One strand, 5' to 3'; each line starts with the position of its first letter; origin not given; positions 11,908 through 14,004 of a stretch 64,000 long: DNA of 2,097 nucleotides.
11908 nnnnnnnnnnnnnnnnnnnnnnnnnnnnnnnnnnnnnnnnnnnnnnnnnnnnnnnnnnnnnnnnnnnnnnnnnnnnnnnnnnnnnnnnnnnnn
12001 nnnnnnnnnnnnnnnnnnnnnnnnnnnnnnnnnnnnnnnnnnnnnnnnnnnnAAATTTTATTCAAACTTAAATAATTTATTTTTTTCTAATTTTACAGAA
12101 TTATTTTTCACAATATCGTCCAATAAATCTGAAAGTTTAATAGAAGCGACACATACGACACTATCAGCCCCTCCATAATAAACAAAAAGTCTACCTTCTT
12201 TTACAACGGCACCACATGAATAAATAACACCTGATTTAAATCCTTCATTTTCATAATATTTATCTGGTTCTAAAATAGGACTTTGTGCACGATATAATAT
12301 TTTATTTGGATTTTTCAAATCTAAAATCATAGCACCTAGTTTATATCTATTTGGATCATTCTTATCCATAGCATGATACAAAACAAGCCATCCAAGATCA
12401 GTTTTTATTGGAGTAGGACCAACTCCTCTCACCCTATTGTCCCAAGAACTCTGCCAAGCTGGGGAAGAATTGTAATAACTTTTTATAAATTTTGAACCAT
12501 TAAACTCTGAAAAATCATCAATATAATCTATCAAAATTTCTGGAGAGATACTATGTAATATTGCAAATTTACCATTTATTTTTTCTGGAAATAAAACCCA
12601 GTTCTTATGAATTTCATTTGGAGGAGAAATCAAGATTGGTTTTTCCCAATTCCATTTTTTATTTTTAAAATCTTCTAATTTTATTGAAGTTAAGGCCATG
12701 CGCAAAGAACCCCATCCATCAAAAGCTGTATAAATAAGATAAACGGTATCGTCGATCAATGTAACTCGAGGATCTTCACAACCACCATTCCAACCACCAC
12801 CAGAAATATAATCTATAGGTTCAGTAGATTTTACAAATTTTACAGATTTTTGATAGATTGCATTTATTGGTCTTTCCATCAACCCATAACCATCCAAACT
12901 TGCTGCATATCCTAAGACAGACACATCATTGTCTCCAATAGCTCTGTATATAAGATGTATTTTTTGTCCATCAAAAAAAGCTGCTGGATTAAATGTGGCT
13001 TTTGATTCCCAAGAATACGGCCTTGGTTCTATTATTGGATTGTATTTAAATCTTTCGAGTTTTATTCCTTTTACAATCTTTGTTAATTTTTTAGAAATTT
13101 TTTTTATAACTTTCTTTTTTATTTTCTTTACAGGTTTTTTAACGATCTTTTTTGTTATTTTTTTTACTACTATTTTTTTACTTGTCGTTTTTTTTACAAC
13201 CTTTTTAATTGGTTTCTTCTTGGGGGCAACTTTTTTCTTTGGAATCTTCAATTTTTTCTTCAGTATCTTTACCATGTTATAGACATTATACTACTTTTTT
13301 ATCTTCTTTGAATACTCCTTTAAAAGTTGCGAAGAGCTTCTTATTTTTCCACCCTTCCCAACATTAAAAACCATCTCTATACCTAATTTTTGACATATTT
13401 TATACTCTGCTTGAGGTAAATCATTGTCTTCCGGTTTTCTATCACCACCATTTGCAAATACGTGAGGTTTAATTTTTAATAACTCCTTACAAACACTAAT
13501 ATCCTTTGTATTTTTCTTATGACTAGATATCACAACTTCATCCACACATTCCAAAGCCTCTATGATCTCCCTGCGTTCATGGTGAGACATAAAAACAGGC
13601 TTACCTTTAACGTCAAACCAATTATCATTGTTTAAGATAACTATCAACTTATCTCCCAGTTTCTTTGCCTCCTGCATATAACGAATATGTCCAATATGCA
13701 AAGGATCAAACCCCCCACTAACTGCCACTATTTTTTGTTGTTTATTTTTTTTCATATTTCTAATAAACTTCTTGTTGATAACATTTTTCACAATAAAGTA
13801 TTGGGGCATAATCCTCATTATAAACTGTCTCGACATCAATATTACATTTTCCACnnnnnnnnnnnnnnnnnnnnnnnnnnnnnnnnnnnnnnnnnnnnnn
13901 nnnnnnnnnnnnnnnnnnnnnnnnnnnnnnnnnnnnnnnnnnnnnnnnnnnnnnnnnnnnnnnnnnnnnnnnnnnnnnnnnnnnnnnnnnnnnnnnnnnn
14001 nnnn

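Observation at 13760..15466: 568-aa protein with ~45 cysteines heading a glycan-type operon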

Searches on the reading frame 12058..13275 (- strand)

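Call 4: search_protein_families(library=pfam, proteins=[window:12058-13275:-], max_evalue=1)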
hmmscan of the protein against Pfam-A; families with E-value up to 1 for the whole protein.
window:12058-13275:- (405 aa): 2 families
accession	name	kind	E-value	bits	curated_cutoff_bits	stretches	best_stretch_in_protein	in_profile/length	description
PF04041.19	Glyco_hydro_130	-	4.4e-46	157.7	26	1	68-386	14-316/320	beta-1,4-mannooligosaccharide phosphorylase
PF19172.5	DUF5854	-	0.16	12.2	27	1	23-75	2-53/159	Family of unknown function (DUF5854)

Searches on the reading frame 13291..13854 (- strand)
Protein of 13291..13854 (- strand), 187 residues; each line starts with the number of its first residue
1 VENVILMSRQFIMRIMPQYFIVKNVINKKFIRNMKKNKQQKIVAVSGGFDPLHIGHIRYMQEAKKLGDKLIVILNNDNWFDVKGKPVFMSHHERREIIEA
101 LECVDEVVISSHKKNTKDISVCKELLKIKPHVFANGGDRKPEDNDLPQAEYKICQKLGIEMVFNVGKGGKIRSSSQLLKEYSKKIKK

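Call 4: search_protein_families(library=pfam, proteins=[window:13291-13854:-], max_evalue=1)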
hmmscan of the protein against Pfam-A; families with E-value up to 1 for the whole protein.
window:13291-13854:- (187 aa): 4 families
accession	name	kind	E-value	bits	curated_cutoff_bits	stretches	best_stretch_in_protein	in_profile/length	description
PF01467.32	CTP_transf_like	-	9.8e-14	52.1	21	1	46-138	3-89/133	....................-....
PF05636.17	HIGH_NTase1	-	0.001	18.9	27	1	42-104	3-63/402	HIGH Nucleotidyl Transferase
PF06574.18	FAD_syn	-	0.0041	17.4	27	1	37-109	3-82/158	FAD synthetase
PF21118.2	DosC_2nd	-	0.06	14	31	1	78-126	40-90/110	DosC CZB-like middle domain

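Call 5: search_protein_families(library=ncbifam, proteins=[window:13291-13854:-], max_evalue=1)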
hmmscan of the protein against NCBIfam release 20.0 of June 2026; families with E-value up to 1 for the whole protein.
window:13291-13854:- (187 aa): 31 families (the best 25 are shown)
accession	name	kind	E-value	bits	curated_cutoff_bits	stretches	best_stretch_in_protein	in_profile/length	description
TIGR02199.1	rfaE_dom_II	equivalog_domain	2.3e-21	76.1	181.5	1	34-143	5-110/144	D-glycero-beta-D-manno-heptose 1-phosphate adenylyltransferase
NF008454.0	PRK11316.1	equivalog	8.4e-19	67.5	521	1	29-143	330-439/475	bifunctional D-glycero-beta-D-manno-heptose-7-phosphate kinase/D-glycero-beta-D-manno-heptose 1-phosphate adenylyltransferase HldE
TIGR00125.1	cyt_tran_rel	domain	9.5e-16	57.7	27.7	1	42-107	1-65/65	adenylyltransferase/cytidyltransferase family protein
TIGR01518.1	g3p_cytidyltrns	equivalog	4.7e-15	55.8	165.4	1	44-120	2-79/125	glycerol-3-phosphate cytidylyltransferase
NF001985.0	PRK00777.1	subfamily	2.3e-07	31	104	1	39-101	3-66/157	pantetheine-phosphate adenylyltransferase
NF005988.0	PRK08099.1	equivalog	2.7e-07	30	201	1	27-81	51-105/411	multifunctional transcriptional regulator/nicotinamide-nucleotide adenylyltransferase/ribosylnicotinamide kinase NadR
NF045965.1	RibF_rel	equivalog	4e-07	29.8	200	1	35-180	7-163/279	FAD synthase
NF005518.0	PRK07143.1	equivalog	6.9e-07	29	232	1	34-113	9-90/281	hypothetical protein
TIGR01510.1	coaD_prev_kdtB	equivalog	1.7e-06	28.2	103.3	1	45-180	4-131/155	pantetheine-phosphate adenylyltransferase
NF004162.0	PRK05627.1-5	equivalog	3.2e-05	23.5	241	1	33-121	7-97/304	bifunctional riboflavin kinase/FAD synthetase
NF005519.0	PRK07152.1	equivalog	0.00012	21.2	315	1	40-122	1-84/361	nicotinate-nucleotide adenylyltransferase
NF002250.0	PRK01170.1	subfamily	0.00021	20.9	489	1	41-95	1-54/322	bifunctional pantetheine-phosphate adenylyltransferase/NTP phosphatase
NF010191.0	PRK13670.1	equivalog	0.00091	18.6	360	1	41-108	2-68/392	nucleotidyltransferase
TIGR01526.1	nadR_NMN_Atrans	equivalog_domain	0.00094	18.5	341.15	1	44-79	5-38/325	nicotinamide-nucleotide adenylyltransferase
TIGR00482.1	TIGR00482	equivalog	0.0012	19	112.45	1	46-119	3-77/194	nicotinate (nicotinamide) nucleotide adenylyltransferase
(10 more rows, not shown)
